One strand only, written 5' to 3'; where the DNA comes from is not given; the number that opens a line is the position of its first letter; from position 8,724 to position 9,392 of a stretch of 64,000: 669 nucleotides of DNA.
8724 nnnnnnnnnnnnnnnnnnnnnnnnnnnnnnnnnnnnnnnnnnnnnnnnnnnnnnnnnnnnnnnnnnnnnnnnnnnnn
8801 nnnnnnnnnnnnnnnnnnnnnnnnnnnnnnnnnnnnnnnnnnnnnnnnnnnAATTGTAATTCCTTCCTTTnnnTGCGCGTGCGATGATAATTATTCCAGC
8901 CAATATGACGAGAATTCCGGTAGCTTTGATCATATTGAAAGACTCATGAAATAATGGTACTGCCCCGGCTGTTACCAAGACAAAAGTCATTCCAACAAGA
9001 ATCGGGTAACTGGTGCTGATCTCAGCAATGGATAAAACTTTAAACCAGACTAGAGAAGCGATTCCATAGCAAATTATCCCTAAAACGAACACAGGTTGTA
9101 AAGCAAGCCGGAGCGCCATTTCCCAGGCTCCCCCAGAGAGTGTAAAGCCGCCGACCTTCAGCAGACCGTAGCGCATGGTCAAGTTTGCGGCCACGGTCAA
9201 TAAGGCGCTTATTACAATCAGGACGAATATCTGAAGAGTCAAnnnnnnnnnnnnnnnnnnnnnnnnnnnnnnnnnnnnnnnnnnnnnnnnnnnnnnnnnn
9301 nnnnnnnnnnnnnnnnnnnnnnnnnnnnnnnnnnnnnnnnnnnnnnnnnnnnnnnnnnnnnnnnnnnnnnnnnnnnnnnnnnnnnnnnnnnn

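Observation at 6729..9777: WbpE/WbpB/WbpD-like triad (aminotransferase, Gfo/Idh/MocA oxidoreductase, hexapeptide acetyltransferase) with a small 4-TM protein between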

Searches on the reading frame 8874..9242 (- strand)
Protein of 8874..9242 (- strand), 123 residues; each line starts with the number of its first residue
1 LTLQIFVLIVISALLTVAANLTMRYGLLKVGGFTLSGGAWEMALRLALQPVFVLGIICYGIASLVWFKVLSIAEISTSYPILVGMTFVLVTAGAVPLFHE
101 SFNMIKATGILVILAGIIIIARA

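Call 18: find_homologous_proteins(query=window:8874-9242:-, max_evalue=0.00001)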
Query seq(123 aa) (123 aa): 14 proteins with E <= 0.00001 among 104 candidates.
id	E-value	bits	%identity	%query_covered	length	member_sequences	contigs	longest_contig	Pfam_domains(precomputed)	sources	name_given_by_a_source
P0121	1.1e-65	237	99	100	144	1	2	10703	-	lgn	-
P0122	1.2e-40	156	100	67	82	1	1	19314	-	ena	-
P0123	1.3e-40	156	67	100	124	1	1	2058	-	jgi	jgi:multidrug transporter EmrE-like cation transporter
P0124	7.2e-35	138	61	86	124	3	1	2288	PF10639.16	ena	-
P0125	1.1e-28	118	55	100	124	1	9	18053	PF00892.27,PF10639.16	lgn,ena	-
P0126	5.6e-28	116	53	93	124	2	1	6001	PF10639.16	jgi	jgi:multidrug transporter EmrE-like cation transporter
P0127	2.6e-26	110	51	100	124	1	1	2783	PF10639.16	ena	-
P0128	1.4e-25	108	50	86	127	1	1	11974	PF10639.16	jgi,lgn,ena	-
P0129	2.4e-25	107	49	100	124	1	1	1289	PF10639.16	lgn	-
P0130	6.8e-25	106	56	85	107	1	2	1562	PF00892.27,PF00893.26,PF10639.16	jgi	jgi:multidrug transporter EmrE-like cation transporter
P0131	3.7e-23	100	45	86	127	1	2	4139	PF10639.16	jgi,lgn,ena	jgi:multidrug transporter EmrE-like cation transporter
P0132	9.2e-22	96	48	98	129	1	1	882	PF10639.16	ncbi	-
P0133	2.2e-21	94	45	86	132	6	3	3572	PF10639.16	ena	-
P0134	7.8e-6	44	27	81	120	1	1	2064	-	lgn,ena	-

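Call 20: find_related_loci(query=A1, collection=genome_contigs, flank=10000)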
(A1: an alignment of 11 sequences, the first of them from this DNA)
Query A1 (123 aa) in genome_contigs; peptide patterns used: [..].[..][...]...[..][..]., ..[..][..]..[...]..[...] (x = any residue, [..] = any of these).
48 stretches matched a pattern; 16 encode a relative of the query (tblastn E <= 1e-3); 16 distinct loci.
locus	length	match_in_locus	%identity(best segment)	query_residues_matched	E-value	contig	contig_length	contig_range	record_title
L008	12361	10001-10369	49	1-122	2e-31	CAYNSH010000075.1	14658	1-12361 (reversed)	MAG TPA_asm: uncultured Verrucomicrobiota bacterium isolate SRP241326_co2_331 genome assembly, contig: NODE_5434_length_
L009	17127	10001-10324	52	16-122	9e-31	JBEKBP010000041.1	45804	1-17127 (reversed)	MAG: Candidatus Acidiferrales bacterium isolate SPRUCE 139 SPRUCE_139_41, whole genome shotgun sequence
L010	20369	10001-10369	46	1-121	1e-30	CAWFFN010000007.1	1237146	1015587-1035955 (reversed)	MAG: uncultured delta proteobacterium isolate MFD00822.bin.1.250 genome assembly, contig: contig_39968, whole genome sho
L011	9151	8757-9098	48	8-120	3e-30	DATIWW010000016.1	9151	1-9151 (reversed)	MAG TPA_asm: Terriglobales bacterium isolate SMAG_U15233 k141_4940567, whole genome shotgun sequence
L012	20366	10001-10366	48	1-121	2e-29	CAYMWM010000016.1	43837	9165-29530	MAG TPA_asm: uncultured Smithella sp. isolate SRP192927_co6_232 genome assembly, contig: NODE_1299_length_43837_cov_5.62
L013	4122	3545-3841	54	9-106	1e-29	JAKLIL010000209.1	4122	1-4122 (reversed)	MAG: Verrucomicrobia bacterium isolate RA.bin86 RA.bin86_209, whole genome shotgun sequence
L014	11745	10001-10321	52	1-106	2e-29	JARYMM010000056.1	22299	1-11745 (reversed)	MAG: Anaerolineae bacterium isolate A05DMB-I-32 NODE_56_length_22299_cov_5.877869, whole genome shotgun sequence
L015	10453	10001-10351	48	8-123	2e-27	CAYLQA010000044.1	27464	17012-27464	MAG TPA_asm: uncultured Desulfobulbia bacterium isolate SRP167671_co2_211 genome assembly, contig: NODE_2305_length_2746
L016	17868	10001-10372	44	1-123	1e-26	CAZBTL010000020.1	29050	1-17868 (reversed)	MAG TPA_asm: uncultured bacterium isolate binchicken_co107_279 genome assembly, contig: NODE_4011_length_29050_cov_20.90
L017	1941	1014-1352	46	1-117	4e-26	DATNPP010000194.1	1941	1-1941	MAG TPA_asm: Oscillatoriaceae cyanobacterium isolate SMAG_U16484 k141_588008, whole genome shotgun sequence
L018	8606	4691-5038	46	8-121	7e-26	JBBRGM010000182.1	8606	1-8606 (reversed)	MAG: Burkholderiales bacterium isolate Co_metawrap_2624 Cmw_2624_k141_23411786_length_8606_cov_9.0000, whole genome shot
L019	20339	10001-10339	49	8-123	8e-26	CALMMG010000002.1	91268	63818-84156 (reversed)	MAG TPA_asm: uncultured proteobacterium isolate SRR6284162_bin.41_CONCOCT_v1.1_MAG genome assembly, contig: ERZ795126.68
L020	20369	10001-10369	42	1-121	9e-22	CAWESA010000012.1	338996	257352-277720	MAG: uncultured delta proteobacterium isolate MFD04944.bin.1.34 genome assembly, contig: contig_55935, whole genome shot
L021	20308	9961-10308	46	8-121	1e-21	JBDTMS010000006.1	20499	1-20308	MAG: Betaproteobacteria bacterium isolate cluster3_bin.131 NODE_9075_length_20499_cov_6.306545, whole genome shotgun seq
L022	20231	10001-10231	56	49-123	2e-21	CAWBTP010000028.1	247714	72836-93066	MAG: uncultured Acidimicrobiia bacterium isolate MFD05454.bin.1.192 genome assembly, contig: contig_74895, whole genome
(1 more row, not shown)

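Call 57: search_protein_families(library=pfam, proteins=[L020:7981-9519:+, L010:17612-19294:-, L018:1533-3449:-, L016:10362-12596:+, L014:7126-9285:+, L010:15694-17592:+, L021:6801-8714:-, L012:7339-8628:+, L019:15451-17790:+], max_evalue=0.01)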
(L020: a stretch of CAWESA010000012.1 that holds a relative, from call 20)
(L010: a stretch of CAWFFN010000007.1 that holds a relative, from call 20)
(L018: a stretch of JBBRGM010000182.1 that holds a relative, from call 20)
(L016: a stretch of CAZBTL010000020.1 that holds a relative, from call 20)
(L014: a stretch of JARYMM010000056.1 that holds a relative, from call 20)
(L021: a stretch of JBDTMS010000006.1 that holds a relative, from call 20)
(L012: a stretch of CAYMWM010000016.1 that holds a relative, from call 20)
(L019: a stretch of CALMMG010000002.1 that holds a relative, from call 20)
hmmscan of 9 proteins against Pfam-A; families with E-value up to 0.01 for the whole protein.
L020:7981-9519:+ (513 aa): 2 families
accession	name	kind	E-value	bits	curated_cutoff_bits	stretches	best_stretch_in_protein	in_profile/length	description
PF02366.24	PMT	-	2.4e-09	37.6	22.7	1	94-244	82-239/245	Dolichyl-phosphate-mannose-protein mannosyltransferase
PF13231.12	PMT_2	-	3.2e-08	34.4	26.1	1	77-238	4-159/160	Dolichyl-phosphate-mannose-protein mannosyltransferase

L010:17612-19294:- (561 aa): 2 families
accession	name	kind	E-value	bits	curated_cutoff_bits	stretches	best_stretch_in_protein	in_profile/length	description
PF13231.12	PMT_2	-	4.9e-06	27.3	26.1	1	133-286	4-152/160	Dolichyl-phosphate-mannose-protein mannosyltransferase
PF02366.24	PMT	-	1.1e-05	25.5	22.7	1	149-271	81-205/245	Dolichyl-phosphate-mannose-protein mannosyltransferase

L018:1533-3449:- (639 aa): 0 families

L016:10362-12596:+ (745 aa): 2 families
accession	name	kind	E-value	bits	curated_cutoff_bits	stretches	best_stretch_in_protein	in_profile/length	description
PF13231.12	PMT_2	-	1.4e-12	48.6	26.1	1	87-243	3-160/160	Dolichyl-phosphate-mannose-protein mannosyltransferase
PF07256.17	DUF1435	-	0.0062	17.1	22.9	1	391-440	15-60/75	Protein of unknown function (DUF1435)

L014:7126-9285:+ (720 aa): 0 families

L010:15694-17592:+ (633 aa): 1 family
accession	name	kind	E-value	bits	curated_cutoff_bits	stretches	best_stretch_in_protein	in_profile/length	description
PF09594.16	GT87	-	2.6e-17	63.8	25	1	306-523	1-215/237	Glycosyltransferase family 87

L021:6801-8714:- (638 aa): 0 families

L012:7339-8628:+ (430 aa): 0 families

L019:15451-17790:+ (780 aa): 0 families

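Call 65: search_solved_structures(query=L010:14176-15306:+, max_evalue=1e-30)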
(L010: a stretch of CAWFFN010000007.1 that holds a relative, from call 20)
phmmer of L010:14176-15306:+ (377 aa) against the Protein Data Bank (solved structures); distinct sequences matched with E-value up to 1e-30: 43.
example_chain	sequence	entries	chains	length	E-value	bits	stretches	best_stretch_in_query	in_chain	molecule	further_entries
3bn1_A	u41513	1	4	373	3.3e-65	223.4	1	19-367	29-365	Perosamine synthetase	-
3dr7_A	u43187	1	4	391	3.9e-65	223.2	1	19-367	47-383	Putative perosamine synthetase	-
3dr4_A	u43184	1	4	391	2.7e-64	220.4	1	19-367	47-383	Putative perosamine synthetase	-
8sng_A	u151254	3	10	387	8.7e-62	212.1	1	3-374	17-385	UDP-4-amino-4-deoxy-L-arabinose--oxoglutarate aminotransferase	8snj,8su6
1mdo_A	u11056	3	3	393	2e-61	210.9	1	3-375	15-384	ArnB aminotransferase | UDP-4-amino-4-deoxy-L-arabinose--oxoglutarate aminotransferase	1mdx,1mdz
4oca_A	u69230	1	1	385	1.6e-60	208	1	3-375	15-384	UDP-4-amino-4-deoxy-L-arabinose--oxoglutarate aminotransferase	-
7b0d_A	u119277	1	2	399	2.2e-59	204.2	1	13-366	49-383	Glutamine--scyllo-inositol transaminase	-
7b0m_AAA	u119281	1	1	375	4.1e-58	200.1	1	8-319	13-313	Sugar aminotransferase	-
4lc3_A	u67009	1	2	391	6.9e-56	192.7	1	3-374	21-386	Putative UDP-4-amino-4-deoxy-l-arabinose--oxoglutarate aminotransferase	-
5uid_A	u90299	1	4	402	2.3e-54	187.7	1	2-372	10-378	Aminotransferase TlmJ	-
2oga_A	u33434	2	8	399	1.6e-51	178.3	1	12-372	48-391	Transaminase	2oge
9bgp_A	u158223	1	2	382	4.8e-51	176.8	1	10-368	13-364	aminotransferase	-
8vr3_A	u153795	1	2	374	2.2e-50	174.6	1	3-322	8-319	DegT/DnrJ/EryC1/StrS aminotransferase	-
8vr5_A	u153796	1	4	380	2.4e-50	174.5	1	3-322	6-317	DegT/DnrJ/EryC1/StrS aminotransferase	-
9bgr_A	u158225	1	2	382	3.3e-50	174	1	10-368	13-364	aminotransferase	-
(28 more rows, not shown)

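Call 66: predict_structure(alignment_id=A1)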
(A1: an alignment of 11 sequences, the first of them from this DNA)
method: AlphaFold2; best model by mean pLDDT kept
length: 123 residues; sequences in the alignment: 11
mean_pLDDT: 92.5   pTM: 0.81
mean pLDDT of the five models: 92.5, 91.9, 90.2, 89.0, 88.6
residues with pLDDT >= 90: 102; 70-90: 20; 50-70: 1; < 50: 0
segments of 3 or more residues with pLDDT < 50: none
pLDDT, mean of each block of 10 residues (from residue 1): 93 97 92 79 90 96 96 93 96 91 94 94 84
secondary structure, 60 per line:
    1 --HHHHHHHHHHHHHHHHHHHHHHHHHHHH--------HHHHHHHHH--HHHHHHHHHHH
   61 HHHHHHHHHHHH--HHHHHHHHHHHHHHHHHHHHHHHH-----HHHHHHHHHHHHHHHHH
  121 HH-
elements in order: H3-30 H39-47 H50-72 H75-98 H104-122

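Call 69: fold_search(model_id=the predicted structure, library=pdb)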
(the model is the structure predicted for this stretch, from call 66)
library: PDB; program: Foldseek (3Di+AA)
matches with E <= 10: 53; with E <= 0.001: 0
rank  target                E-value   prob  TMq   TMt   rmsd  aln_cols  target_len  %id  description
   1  8vxu_B                3.7e-02  1.00  0.67  0.79   3.3       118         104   13  Crystal structure of Gdx-Clo A60T from Small Multidrug Resistance family of transporters in complex with cetyltrimetyl (released 2024-05-08)
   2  7ssu_B                5.0e-02  1.00  0.67  0.79   3.4       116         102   17  Structure of EmrE-D3 mutant in complex with monobody L10 and methyltriphenylphosphonium (released 2022-03-02)
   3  8uwu_MODEL_1_A        6.2e-02  1.00  0.61  0.68   4.4       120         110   21  EmrE structure in the proton-bound state (WT/L51I heterodimer) (released 2024-05-29)
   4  7mgx_B                6.8e-02  1.00  0.67  0.82   3.3       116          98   17  Structure of EmrE-D3 mutant in complex with monobody L10 and methyl viologen (released 2022-03-02)
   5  6wk5_A                9.3e-02  1.00  0.65  0.76   4.0       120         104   13  Crystal structure of Gdx-Clo from Small Multidrug Resistance family of transporters (released 2020-10-28)
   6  7svx_B                1.1e-01  1.00  0.68  0.82   3.1       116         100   18  Structure of EmrE-D3 mutant in complex with monobody L10 and harmane (released 2022-03-02)
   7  7mgx_A                1.2e-01  1.00  0.62  0.73   3.8       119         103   17  Structure of EmrE-D3 mutant in complex with monobody L10 and methyl viologen (released 2022-03-02)
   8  7jk8_MODEL_1_A        1.2e-01  0.99  0.51  0.58   5.2       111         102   21  EmrE S64V mutant bound to tetra(4-fluorophenyl)phosphonium at pH 5.8 (released 2020-12-09)
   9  8vxu_A                1.3e-01  1.00  0.64  0.76   4.0       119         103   13  Crystal structure of Gdx-Clo A60T from Small Multidrug Resistance family of transporters in complex with cetyltrimetyl (released 2024-05-08)
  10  7mgx_F                1.3e-01  1.00  0.60  0.74   4.5       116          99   19  Structure of EmrE-D3 mutant in complex with monobody L10 and methyl viologen (released 2022-03-02)
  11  8uoz_MODEL_1_A        5.1e-01  0.99  0.61  0.68   4.2       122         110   20  EmrE structure in the TPP-bound state (WT/E14Q heterodimer) (released 2024-05-29)
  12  7mgx_E                5.6e-01  0.99  0.62  0.72   3.8       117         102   17  Structure of EmrE-D3 mutant in complex with monobody L10 and methyl viologen (released 2022-03-02)
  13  8uoz_MODEL_1_B        1.0e+00  0.89  0.55  0.60   5.6       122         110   20  EmrE structure in the TPP-bound state (WT/E14Q heterodimer) (released 2024-05-29)
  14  4mrn_A                2.0e+00  0.10  0.25  0.07  19.7       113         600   14  Structure of a bacterial Atm1-family ABC transporter (released 2014-03-19)
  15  9div_C                2.2e+00  0.60  0.45  0.39   7.7       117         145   14  The crystal structure of de novo designed ChuA binding protein C8 (released 2025-05-21)
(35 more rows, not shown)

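Call 77: find_encoding_contigs(protein=P0125, flank=10000, max_places=2)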
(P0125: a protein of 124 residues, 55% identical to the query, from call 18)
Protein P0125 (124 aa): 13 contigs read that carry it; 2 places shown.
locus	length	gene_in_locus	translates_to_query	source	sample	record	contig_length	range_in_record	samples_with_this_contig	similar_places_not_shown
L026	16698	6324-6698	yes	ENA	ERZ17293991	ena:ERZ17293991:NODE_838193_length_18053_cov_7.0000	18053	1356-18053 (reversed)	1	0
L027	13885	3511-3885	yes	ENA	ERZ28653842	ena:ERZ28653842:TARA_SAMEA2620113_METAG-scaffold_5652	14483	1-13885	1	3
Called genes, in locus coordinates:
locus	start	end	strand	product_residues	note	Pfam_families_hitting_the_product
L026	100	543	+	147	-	-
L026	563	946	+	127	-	PF00892:EamA (weak)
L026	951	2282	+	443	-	PF13472:Lipase_GDSL_2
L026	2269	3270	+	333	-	PF00657:Lipase_GDSL (faint), PF13472:Lipase_GDSL_2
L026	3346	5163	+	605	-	PF02543:Carbam_trans_N, PF16861:Carbam_trans_C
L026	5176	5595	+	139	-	PF19588:SxtJ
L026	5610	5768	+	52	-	PF19451:DUF5989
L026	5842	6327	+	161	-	PF25084:LbH_EIF2B (weak), PF25087:GMPPB_C (faint), PF00132:Hexapep, PF14602:Hexapep_2 (weak)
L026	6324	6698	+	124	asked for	PF00892:EamA (faint), PF10639:TMEM234 (weak)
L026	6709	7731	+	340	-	PF01408:GFO_IDH_MocA, PF02894:GFO_IDH_MocA_C, PF22725:GFO_IDH_MocA_C3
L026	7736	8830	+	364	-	PF01041:DegT_DnrJ_EryC1, PF00155:Aminotran_1_2 (weak), PF01053:Cys_Met_Meta_PP (weak), PF01212:Beta_elim_lyase (weak)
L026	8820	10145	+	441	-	PF23500:DUF7133 (weak), PF07995:GSDH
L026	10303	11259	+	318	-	PF13442:Cytochrome_CBB3 (faint), PF00034:Cytochrom_C (weak)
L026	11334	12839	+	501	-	PF23500:DUF7133 (faint), PF07995:GSDH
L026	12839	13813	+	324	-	PF00676:E1_dh, PF13292:DXP_synthase_N, PF02775:TPP_enzyme_C (weak)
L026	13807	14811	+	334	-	PF02779:Transket_pyr, PF02780:Transketolase_C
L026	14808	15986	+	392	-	PF00364:Biotin_lipoyl, PF25087:GMPPB_C (faint), PF00132:Hexapep (weak)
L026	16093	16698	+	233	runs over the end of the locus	PF14602:Hexapep_2 (weak), PF00132:Hexapep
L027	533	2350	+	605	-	PF02543:Carbam_trans_N, PF16861:Carbam_trans_C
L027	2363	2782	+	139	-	PF19588:SxtJ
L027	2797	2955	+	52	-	PF19451:DUF5989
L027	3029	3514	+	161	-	PF25084:LbH_EIF2B (weak), PF25087:GMPPB_C (faint), PF00132:Hexapep, PF14602:Hexapep_2 (weak)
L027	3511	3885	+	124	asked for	PF00892:EamA (faint), PF10639:TMEM234 (weak)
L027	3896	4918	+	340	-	PF01408:GFO_IDH_MocA, PF02894:GFO_IDH_MocA_C, PF22725:GFO_IDH_MocA_C3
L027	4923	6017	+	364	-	PF01041:DegT_DnrJ_EryC1, PF00155:Aminotran_1_2 (weak), PF01053:Cys_Met_Meta_PP (weak), PF01212:Beta_elim_lyase (weak)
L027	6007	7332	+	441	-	PF23500:DUF7133 (weak), PF07995:GSDH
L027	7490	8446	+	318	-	PF13442:Cytochrome_CBB3 (faint), PF00034:Cytochrom_C (weak)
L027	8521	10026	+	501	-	PF23500:DUF7133 (faint), PF07995:GSDH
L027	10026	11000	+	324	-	PF00676:E1_dh, PF13292:DXP_synthase_N, PF02775:TPP_enzyme_C (weak)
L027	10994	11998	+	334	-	PF02779:Transket_pyr, PF02780:Transketolase_C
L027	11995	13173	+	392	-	PF00364:Biotin_lipoyl, PF25087:GMPPB_C (faint), PF00132:Hexapep (weak)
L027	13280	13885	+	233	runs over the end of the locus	PF14602:Hexapep_2 (weak), PF00132:Hexapep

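Call 78: find_encoding_contigs(protein=P0128, flank=10000, max_places=2)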
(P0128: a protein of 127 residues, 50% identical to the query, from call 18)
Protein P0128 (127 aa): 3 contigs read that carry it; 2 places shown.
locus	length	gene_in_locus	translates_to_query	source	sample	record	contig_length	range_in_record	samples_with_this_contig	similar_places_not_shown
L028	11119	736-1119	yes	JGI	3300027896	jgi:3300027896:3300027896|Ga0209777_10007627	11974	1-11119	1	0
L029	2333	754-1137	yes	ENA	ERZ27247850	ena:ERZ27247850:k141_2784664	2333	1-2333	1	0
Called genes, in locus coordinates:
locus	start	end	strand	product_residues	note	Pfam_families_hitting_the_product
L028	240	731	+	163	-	PF25084:LbH_EIF2B, PF25087:GMPPB_C, PF00132:Hexapep, PF14602:Hexapep_2 (weak)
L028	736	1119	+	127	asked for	PF10639:TMEM234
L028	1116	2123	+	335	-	PF01408:GFO_IDH_MocA, PF02894:GFO_IDH_MocA_C, PF22725:GFO_IDH_MocA_C3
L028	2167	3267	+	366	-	PF00155:Aminotran_1_2, PF01041:DegT_DnrJ_EryC1, PF00266:Aminotran_5 (weak), PF01053:Cys_Met_Meta_PP (weak)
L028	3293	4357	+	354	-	PF21360:PylC-like_N, PF02655:ATP-grasp_3, PF15632:ATPgrasp_Ter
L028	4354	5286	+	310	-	PF01073:3Beta_HSD, PF01370:Epimerase, PF02719:Polysacc_synt_2 (faint), PF04321:RmlD_sub_bind, PF07993:NAD_binding_4 (weak), PF13460:NAD_binding_10 (weak), PF16363:GDP_Man_Dehyd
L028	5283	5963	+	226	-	PF00149:Metallophos, PF12850:Metallophos_2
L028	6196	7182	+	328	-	PF01073:3Beta_HSD, PF01370:Epimerase, PF02719:Polysacc_synt_2, PF04321:RmlD_sub_bind, PF05368:NmrA, PF13460:NAD_binding_10, PF16363:GDP_Man_Dehyd, PF07993:NAD_binding_4 (weak)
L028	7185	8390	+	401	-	PF01041:DegT_DnrJ_EryC1, PF00155:Aminotran_1_2 (weak), PF00266:Aminotran_5 (faint), PF01053:Cys_Met_Meta_PP (weak)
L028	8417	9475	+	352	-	PF00535:Glycos_transf_2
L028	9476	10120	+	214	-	PF17836:PglD_N, PF00132:Hexapep (faint), PF25087:GMPPB_C (faint)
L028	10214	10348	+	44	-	-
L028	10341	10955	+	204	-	PF08241:Methyltransf_11, PF08242:Methyltransf_12 (faint), PF13649:Methyltransf_25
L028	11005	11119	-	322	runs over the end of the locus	?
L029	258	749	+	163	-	PF25084:LbH_EIF2B, PF25087:GMPPB_C, PF00132:Hexapep, PF14602:Hexapep_2 (weak)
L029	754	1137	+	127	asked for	PF10639:TMEM234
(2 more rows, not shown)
